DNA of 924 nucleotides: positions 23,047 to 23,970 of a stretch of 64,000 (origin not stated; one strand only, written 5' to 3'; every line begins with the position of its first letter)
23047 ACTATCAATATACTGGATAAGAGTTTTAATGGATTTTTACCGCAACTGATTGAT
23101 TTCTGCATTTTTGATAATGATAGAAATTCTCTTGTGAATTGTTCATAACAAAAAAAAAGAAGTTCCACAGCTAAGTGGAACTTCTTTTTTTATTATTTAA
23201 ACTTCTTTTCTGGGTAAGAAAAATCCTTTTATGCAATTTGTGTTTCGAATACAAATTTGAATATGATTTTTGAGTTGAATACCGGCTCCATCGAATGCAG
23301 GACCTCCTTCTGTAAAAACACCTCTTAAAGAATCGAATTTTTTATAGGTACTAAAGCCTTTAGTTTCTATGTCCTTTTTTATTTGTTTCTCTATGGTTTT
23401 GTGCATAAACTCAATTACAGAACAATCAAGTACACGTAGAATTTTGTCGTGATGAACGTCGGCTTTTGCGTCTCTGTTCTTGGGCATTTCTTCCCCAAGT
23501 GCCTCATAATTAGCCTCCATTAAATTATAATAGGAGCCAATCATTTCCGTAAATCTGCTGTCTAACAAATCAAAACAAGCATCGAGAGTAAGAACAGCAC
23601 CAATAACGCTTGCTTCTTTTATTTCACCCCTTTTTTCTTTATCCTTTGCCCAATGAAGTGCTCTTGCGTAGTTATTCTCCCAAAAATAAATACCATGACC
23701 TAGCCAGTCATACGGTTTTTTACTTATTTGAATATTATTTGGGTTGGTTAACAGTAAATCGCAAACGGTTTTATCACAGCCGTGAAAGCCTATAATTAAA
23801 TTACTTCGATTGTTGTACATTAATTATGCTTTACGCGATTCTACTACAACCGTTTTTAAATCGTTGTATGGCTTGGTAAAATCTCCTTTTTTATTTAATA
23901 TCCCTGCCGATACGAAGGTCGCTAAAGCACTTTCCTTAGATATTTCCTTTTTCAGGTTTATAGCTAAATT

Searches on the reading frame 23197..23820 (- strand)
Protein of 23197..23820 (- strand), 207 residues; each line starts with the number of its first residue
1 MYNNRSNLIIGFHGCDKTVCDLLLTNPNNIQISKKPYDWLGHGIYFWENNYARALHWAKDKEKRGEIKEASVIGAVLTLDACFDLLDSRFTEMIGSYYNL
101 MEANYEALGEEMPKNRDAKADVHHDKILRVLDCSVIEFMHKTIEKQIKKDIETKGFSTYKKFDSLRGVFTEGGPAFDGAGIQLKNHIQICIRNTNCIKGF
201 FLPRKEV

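Call 3: search_protein_families(library=pfam, proteins=[window:23197-23820:-], max_evalue=1)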
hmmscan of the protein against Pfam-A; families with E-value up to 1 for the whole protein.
window:23197-23820:- (207 aa): 0 families

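Call 4: search_protein_families(library=phrogs, proteins=[window:23197-23820:-], max_evalue=1)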
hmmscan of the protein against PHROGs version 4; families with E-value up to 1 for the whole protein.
window:23197-23820:- (207 aa): 1 family
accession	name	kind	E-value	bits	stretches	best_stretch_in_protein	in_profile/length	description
phrog_14664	-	unknown function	8.7e-20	72.5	1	9-206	5-190/193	-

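Call 5: search_protein_families(library=ncbifam, proteins=[window:23197-23820:-], max_evalue=1)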
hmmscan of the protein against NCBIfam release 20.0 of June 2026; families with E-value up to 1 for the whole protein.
window:23197-23820:- (207 aa): 0 families

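Call 6: search_protein_families(library=padloc, proteins=[window:23197-23820:-], max_evalue=1)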
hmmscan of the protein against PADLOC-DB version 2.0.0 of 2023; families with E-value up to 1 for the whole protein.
window:23197-23820:- (207 aa): 2 families
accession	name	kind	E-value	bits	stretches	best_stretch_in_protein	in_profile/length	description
PDLC04068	PD-T4-9_A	-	3.9e-08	31.6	1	34-195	28-166/187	-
PDLC04069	PD-T4-9_A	-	9.8e-05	20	1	8-63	5-60/191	-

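Call 7: find_homologous_proteins(query=window:23197-23820:-)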
Query window:23197-23820:- (207 aa): 3976 proteins with E <= 0.001 among 4085 candidates; the best 120 are listed.
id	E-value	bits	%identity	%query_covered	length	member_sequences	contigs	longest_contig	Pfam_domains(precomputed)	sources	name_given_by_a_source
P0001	1.2e-126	439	90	100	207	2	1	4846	-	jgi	jgi:hypothetical protein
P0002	5.2e-124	430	89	100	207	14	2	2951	-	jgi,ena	-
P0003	1.3e-116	406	85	100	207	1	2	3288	-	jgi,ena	-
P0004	7.0e-116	403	85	100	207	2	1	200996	-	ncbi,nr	ncbi:MAG: hypothetical protein PHR83_10150 [Paludibacter sp.]|nr:hypothetical protein [Paludibacter 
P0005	2.1e-114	399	82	100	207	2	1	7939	-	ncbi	-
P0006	1.1e-113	396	83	100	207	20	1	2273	-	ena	-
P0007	8.5e-113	393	81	100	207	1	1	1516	-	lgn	-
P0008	1.1e-110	386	79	100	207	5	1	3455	-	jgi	-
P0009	2.6e-106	372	79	100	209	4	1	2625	-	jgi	jgi:hypothetical protein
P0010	2.0e-97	343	70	100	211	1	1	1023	-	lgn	-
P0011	4.4e-97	342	71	100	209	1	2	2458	-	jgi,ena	-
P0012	6.8e-96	338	70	100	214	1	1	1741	-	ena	-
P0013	1.0e-95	338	70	100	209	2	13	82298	-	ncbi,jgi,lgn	-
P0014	2.6e-95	336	70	100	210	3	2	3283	-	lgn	-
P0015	4.0e-95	336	70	100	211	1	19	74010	-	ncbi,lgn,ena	-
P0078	2.2e-86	307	61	100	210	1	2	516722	-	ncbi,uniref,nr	ncbi:hypothetical protein [Parapedobacter tibetensis]|uniref:hypothetical protein n=1 Tax=Parapedoba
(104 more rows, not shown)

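Call 8: search_solved_structures(query=window:23197-23820:-, max_evalue=10, show_alignments=2)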
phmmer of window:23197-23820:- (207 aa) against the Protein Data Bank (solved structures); distinct sequences matched with E-value up to 10: 3.
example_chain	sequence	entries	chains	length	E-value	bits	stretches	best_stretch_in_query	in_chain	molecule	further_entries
1ytm_A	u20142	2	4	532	0.17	14.9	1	8-93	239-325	phosphoenolpyruvate carboxykinase [ATP]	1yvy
7tgh_TC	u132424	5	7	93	0.33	13.9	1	90-138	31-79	NDUTT12 | ATP synthase subunit e, mitochondrial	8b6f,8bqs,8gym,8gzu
1mzb_A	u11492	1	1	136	0.38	13.7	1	122-157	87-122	ferric uptake regulation protein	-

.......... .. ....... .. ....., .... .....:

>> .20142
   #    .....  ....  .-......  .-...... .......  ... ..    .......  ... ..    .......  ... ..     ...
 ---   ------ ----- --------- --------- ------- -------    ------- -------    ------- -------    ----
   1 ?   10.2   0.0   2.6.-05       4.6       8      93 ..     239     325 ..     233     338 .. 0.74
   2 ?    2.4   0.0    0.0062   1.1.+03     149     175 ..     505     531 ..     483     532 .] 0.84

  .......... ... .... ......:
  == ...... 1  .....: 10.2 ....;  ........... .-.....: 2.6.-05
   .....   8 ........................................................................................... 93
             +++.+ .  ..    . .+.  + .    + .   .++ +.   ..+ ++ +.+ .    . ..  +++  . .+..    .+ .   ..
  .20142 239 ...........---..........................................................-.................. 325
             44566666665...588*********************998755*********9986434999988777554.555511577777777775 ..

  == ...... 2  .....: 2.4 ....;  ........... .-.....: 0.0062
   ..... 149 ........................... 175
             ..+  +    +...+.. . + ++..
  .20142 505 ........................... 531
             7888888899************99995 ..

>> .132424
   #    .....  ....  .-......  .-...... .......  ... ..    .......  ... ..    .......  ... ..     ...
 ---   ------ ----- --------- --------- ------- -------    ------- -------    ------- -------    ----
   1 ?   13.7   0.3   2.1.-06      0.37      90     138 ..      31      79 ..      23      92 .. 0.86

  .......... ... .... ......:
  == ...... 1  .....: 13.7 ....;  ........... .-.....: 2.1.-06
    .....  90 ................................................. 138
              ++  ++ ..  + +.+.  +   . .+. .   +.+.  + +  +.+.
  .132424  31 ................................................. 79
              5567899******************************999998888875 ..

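Call 10: search_dna_similar(query=window:23197-23820:-, collection=phages, mode=protein, max_evalue=0.001)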
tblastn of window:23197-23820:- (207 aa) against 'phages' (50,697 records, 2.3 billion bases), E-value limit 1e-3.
Records with a match: 2; places in all: 2; records where one place covers at least 80% of the query: 0.
Best place of each record, by identity: <60% 2.
By first word of the organism name: Synechococcus 2.
By host as written in the record: Synechococcus sp. KSHK05 2.
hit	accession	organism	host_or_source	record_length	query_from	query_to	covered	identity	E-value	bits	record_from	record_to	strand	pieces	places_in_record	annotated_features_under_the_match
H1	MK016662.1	Synechococcus phage S-B28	Synechococcus sp. KSHK05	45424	13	64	25%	44.2%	6e-8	58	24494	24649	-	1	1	hypothetical protein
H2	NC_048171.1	Synechococcus phage S-B28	Synechococcus sp. KSHK05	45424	13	64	25%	44.2%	6e-8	58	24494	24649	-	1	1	hypothetical protein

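Call 23: predict_structure(alignment_id=A1)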
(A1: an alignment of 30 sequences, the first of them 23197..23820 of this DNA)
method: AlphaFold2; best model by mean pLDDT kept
length: 207 residues; sequences in the alignment: 30
mean_pLDDT: 65.0   pTM: 0.54
mean pLDDT of the five models: 65.0, 64.3, 58.5, 57.6, 56.9
residues with pLDDT >= 90: 18; 70-90: 72; 50-70: 64; < 50: 53
segments of 3 or more residues with pLDDT < 50: 1-5, 35-42, 83-86, 124-131, 163-186
pLDDT, mean of each block of 10 residues (from residue 1): 51 88 83 47 61 85 87 82 51 61 72 54 44 58 79 86 48 33 48 75 73
secondary structure, 60 per line:
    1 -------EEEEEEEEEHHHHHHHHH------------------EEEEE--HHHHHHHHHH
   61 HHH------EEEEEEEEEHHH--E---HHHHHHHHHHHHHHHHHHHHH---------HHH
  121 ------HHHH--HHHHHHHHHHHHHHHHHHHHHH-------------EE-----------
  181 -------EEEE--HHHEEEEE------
elements in order: E8-16 H17-25 E44-48 H51-63 E70-78 H88-108 H127-130 H133-154 E188-191 E197-201

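Call 24: search_protein_representatives(alignment_id=A1)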
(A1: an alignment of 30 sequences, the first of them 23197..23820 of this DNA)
Query: 30 sequences, 210 profile positions. Proteins with E-value up to 0.001 (for the whole library): 3093; up to 1e-10: 1674; up to 1e-30: 290. The best 150 are listed.
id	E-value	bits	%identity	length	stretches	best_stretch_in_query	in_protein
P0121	1.6e-100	351.2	-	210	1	1-209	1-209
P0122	5.0e-88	310.4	-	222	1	1-208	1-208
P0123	2.2e-70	252.7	-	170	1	44-208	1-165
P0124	9.4e-69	247.4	-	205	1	1-205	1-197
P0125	1.4e-64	233.7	-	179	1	1-176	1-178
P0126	8.8e-64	231.2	-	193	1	1-146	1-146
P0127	3.0e-63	229.4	-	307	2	1-150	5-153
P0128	1.1e-62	227.5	-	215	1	1-209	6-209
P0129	2.0e-62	226.7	-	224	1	7-206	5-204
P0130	3.9e-62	225.8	-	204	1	1-205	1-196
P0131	2.9e-61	222.9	-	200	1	1-204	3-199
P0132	8.5e-61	221.4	-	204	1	1-206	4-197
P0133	4.0e-59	215.9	-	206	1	1-205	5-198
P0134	2.5e-58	213.3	-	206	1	1-205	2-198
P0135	2.6e-58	213.3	-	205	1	1-205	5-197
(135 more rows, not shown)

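Call 26: search_protein_families(library=pfam, alignment_id=A2, max_evalue=0.01)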
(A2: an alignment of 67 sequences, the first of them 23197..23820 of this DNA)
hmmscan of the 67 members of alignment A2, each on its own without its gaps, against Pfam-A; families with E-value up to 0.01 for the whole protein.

A. member 1, window:23197-23820:- (207 aa): 0 families

B. families by the number of members that match (of 67 scanned): 4 families
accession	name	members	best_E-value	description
PF09009.16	Exotox-A_cataly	2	0.0052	Exotoxin A catalytic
PF00644.27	PARP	1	0.00024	Poly(ADP-ribose) polymerase catalytic domain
PF08238.18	Sel1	1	0.0034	Sel1 repeat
PF17248.7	DUF5317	1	0.007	Family of unknown function (DUF5317)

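Call 27: search_solved_structures(query=A2, max_evalue=10, show_alignments=3)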
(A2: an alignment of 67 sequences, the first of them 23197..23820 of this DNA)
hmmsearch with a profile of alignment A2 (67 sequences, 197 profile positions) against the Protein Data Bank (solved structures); distinct sequences matched with E-value up to 10: 11.
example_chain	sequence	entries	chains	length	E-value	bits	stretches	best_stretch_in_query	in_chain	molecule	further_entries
1gbn_A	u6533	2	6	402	0.037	16.8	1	41-129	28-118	ORNITHINE AMINOTRANSFERASE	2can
5vwo_A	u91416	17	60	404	0.037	16.8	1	41-129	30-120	Ornithine aminotransferase, mitochondrial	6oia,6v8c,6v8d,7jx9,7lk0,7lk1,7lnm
9y3m_B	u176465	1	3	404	0.037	16.8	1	41-129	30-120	Ornithine aminotransferase, renal form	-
6hx7_A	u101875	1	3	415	0.037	16.8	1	41-129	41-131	Ornithine aminotransferase, mitochondrial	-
10lw_A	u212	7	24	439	0.042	16.6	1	41-128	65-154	Ornithine aminotransferase, mitochondrial | ORNITHINE AMINOTRANSFERASE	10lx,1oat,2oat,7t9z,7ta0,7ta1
2byj_A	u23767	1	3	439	0.044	16.6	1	41-128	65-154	ORNITHINE AMINOTRANSFERASE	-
2byl_A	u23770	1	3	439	0.046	16.5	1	41-128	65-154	ORNITHINE AMINOTRANSFERASE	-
1aep_A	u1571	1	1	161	0.35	13.6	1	67-182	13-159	APOLIPOPHORIN III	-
9oox_L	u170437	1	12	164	0.45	13.3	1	48-119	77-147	ring interacting pore 1 (Rip1)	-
1ls4_A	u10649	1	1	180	0.59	12.9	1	66-182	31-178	Apolipophorin-III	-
9vkd_A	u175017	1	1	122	1.6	11.4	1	88-170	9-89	De novo designed zinc hydrolase 2-8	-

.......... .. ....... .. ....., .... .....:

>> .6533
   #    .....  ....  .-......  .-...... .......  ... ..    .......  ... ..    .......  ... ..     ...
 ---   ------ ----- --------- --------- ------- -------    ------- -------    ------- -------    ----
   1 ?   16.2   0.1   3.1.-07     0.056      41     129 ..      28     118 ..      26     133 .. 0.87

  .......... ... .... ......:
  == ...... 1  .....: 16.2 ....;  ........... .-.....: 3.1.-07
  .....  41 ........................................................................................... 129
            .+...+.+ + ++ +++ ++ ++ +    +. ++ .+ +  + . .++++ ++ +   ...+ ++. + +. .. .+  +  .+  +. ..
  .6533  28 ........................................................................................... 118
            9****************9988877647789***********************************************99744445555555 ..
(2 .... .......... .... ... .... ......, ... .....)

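Call 29: search_protein_families(library=padloc, alignment_id=A2, max_evalue=0.001)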
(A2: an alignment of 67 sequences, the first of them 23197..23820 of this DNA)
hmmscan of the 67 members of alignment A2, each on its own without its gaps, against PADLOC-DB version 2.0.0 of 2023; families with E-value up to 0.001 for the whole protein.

A. member 1, window:23197-23820:- (207 aa): 2 families
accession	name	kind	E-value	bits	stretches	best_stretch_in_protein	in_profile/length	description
PDLC04068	PD-T4-9_A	-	3.9e-08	31.6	1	34-195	28-166/187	-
PDLC04069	PD-T4-9_A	-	9.8e-05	20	1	8-63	5-60/191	-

B. families by the number of members that match (of 67 scanned): 2 families
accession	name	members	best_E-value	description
PDLC04069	PD-T4-9_A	57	1e-09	-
PDLC04068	PD-T4-9_A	43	4.3e-09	-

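Call 31: find_related_loci(query=A1, collection=viral_contigs, flank=4000)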
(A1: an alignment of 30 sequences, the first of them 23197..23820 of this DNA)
Query A1 (207 aa) in viral_contigs; peptide patterns used: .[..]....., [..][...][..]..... (x = any residue, [..] = any of these).
83 stretches matched a pattern; 34 encode a relative of the query (tblastn E <= 1e-3); 34 distinct loci.
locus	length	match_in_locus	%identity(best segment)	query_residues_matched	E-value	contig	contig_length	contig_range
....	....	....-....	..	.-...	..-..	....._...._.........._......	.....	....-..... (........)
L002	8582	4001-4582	46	1-205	6e-58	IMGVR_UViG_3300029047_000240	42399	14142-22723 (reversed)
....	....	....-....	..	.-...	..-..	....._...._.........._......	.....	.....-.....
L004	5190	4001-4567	44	1-203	2e-56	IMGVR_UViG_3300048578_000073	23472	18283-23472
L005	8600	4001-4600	44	1-206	1e-55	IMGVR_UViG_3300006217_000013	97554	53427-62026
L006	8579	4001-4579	44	1-204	4e-54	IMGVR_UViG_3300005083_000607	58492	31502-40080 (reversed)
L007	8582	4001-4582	46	1-204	4e-52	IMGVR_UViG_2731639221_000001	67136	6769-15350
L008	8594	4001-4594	44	1-205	6e-52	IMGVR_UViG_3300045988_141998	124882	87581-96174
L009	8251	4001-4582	41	1-205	5e-51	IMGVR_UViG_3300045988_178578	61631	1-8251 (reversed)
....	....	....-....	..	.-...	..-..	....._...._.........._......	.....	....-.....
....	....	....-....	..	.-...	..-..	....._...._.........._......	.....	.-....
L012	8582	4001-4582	43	1-205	8e-51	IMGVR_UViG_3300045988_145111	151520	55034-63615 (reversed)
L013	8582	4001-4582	43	1-205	8e-51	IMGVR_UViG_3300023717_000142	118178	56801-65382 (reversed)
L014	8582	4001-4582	43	1-205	8e-51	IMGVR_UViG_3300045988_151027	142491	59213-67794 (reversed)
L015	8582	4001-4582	43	1-205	8e-51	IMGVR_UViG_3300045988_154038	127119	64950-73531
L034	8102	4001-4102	59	1-34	9e-8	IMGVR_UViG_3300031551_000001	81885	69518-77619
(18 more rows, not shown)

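Call 35: predict_structure(alignment_id=A2)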
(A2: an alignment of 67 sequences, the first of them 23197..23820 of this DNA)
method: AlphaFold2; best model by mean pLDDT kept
length: 207 residues; sequences in the alignment: 67
mean_pLDDT: 94.6   pTM: 0.89
mean pLDDT of the five models: 94.6, 94.1, 94.1, 94.1, 93.5
residues with pLDDT >= 90: 185; 70-90: 15; 50-70: 7; < 50: 0
segments of 3 or more residues with pLDDT < 50: none
pLDDT, mean of each block of 10 residues (from residue 1): 78 98 98 97 98 97 97 97 96 98 98 87 79 98 98 97 97 94 96 98 85
secondary structure, 60 per line:
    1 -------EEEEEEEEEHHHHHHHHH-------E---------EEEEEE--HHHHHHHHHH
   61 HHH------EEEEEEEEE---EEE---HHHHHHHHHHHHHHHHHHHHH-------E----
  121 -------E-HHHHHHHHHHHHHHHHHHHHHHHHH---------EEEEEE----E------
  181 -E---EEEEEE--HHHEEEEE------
elements in order: E8-16 H17-25 E43-48 H51-63 E70-78 E82-84 H88-108 H130-154 E164-169 E186-191 E197-201

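Call 40: fold_search(model_id=the predicted structure, library=pdb)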
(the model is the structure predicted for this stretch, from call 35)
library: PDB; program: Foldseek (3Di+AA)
matches with E <= 10: 98; with E <= 0.001: 0
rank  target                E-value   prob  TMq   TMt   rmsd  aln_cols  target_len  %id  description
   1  8qnl_C                1.1e-01  0.38  0.37  0.31   8.7       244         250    6  Structure of the toxin-antitoxin NatRT complex from Pseudomonas aeruginosa (released 2024-10-02)
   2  6e3a                  1.8e-01  0.60  0.21  0.23   5.1        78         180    9  tRNA 2'-phosphotransferase (released 2019-03-20)
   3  5ha9_A                1.8e-01  0.51  0.37  0.23   8.8       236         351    9  Crystal structure-based design and disovery of a novel PARP1 antiagonist (BL-PA10) that induces apoptosis and inhibits (released 2016-03-09)
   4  7kw8_MODEL_1_A        2.2e-01  0.54  0.22  0.25   4.5        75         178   13  NMR Structure of a tRNA 2'-phosphotransferase from Runella slithyformis (released 2021-10-13)
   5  6ede                  2.8e-01  0.51  0.21  0.24   5.1        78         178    9  tRNA 2'-phosphotransferase (released 2019-03-20)
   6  4tvj_B                2.8e-01  0.21  0.32  0.21  15.2       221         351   11  HUMAN ARTD2 (PARP2) - CATALYTIC DOMAIN IN COMPLEX WITH OLAPARIB (released 2015-07-08)
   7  4hhy_D                3.9e-01  0.20  0.34  0.24  15.0       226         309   11  Crystal structure of PARP catalytic domain in complex with novel inhibitors (released 2013-03-27)
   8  9lda_A                4.2e-01  0.15  0.17  0.20   5.4        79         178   13  The complex structure of K63A/5'-p-ADPR-DNA (released 2025-11-12)
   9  9ldg_B                4.2e-01  0.13  0.17  0.20   6.8        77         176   10  The structure of TkoKptA/DNA/Appr>P complex-B (released 2025-11-12)
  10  5ngo_D                4.8e-01  0.38  0.35  0.40   8.8       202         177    9  Crystal structure of the PARP domain of Arabidopsis RADICAL-INDUCED CELL DEATH1 (released 2017-05-17)
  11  8tfi                  4.8e-01  0.23  0.21  0.24   4.5        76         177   12  tRNA 2'-phosphotransferase (Tpt1) from Pyrococcus horikoshii (released 2023-11-08)
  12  8tfz_A                4.8e-01  0.21  0.19  0.22   6.2        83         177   10  tRNA 2'-phosphotransferase (Tpt1) from Pyrococcus horikoshii in complex with NAD (released 2023-11-08)
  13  5ngo_A                5.1e-01  0.35  0.34  0.39   8.9       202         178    9  Crystal structure of the PARP domain of Arabidopsis RADICAL-INDUCED CELL DEATH1 (released 2017-05-17)
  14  9ld6_A                5.1e-01  0.21  0.19  0.22   4.8        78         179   14  The complex structure of TkoKptA/DNA/NAD+ (released 2025-11-12)
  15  6kyf                  5.8e-01  0.18  0.32  0.42   8.0       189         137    8  Crystal structure of an anti-CRISPR protein (released 2020-09-23)
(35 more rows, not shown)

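Call 52: find_encoding_contigs(protein=P0004, flank=8000, max_places=3)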
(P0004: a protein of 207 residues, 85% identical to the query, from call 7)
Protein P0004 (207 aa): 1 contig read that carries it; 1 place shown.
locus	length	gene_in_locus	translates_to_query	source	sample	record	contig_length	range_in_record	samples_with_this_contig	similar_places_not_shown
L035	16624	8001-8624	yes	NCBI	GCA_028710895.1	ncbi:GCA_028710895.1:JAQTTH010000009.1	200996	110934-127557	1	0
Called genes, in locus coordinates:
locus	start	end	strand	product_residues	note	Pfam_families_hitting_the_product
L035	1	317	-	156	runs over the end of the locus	PF00578:AhpC-TSA (weak), PF00085:Thioredoxin, PF13728:TraF (weak), PF13098:Thioredoxin_2, PF04756:OST3_OST6 (weak)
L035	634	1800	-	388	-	PF00070:Pyr_redox (faint), PF07992:Pyr_redox_2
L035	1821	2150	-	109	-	PF00578:AhpC-TSA (weak), PF14595:Thioredoxin_9 (weak), PF00085:Thioredoxin, PF08534:Redoxin (faint), PF13098:Thioredoxin_2, PF13905:Thioredoxin_8 (weak)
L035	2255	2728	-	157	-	PF08901:DUF1847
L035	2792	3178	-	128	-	PF00581:Rhodanese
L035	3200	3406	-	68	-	PF11127:YgaP-like_TM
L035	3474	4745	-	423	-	PF00085:Thioredoxin, PF13098:Thioredoxin_2 (weak), PF03486:HI0933_like (faint), PF01946:Thi4 (faint), PF01134:GIDA (faint), PF07992:Pyr_redox_2, PF13738:Pyr_redox_3, PF00070:Pyr_redox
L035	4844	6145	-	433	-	PF13353:Fer4_12, PF04055:Radical_SAM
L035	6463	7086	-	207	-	PF06325:PrmA (faint), PF01209:Ubie_methyltran, PF02353:CMAS (weak), PF13489:Methyltransf_23, PF13847:Methyltransf_31, PF08241:Methyltransf_11, PF08242:Methyltransf_12, PF13649:Methyltransf_25, +1 more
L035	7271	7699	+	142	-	PF12760:Zn_ribbon_IS1595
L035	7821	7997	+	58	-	-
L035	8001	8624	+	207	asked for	-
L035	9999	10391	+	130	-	-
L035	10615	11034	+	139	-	PF22105:DUF6943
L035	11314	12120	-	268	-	-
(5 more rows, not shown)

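Call 53: find_encoding_contigs(protein=P0078, flank=8000, max_places=3)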
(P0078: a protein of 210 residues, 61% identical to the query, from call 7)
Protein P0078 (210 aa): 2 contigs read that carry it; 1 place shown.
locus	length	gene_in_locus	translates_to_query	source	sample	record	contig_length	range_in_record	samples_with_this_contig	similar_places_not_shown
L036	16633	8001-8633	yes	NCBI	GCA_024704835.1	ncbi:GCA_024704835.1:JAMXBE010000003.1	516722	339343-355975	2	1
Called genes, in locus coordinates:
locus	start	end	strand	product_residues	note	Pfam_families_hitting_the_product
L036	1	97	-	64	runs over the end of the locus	-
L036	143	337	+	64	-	-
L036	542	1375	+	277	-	PF04383:KilA-N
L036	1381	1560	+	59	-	-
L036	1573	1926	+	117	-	-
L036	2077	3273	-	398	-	PF15515:MvaI_BcnI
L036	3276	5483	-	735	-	PF17293:Arm-DNA-bind_5 (weak), PF00145:DNA_methylase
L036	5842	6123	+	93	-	-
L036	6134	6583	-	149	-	PF03852:Vsr, PF04480:DUF559 (weak), PF18741:MTES_1575 (faint)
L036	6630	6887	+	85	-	PF06250:YhcG_C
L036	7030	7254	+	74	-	PF04383:KilA-N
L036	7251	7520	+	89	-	-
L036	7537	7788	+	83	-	-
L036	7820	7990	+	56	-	-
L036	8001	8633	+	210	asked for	-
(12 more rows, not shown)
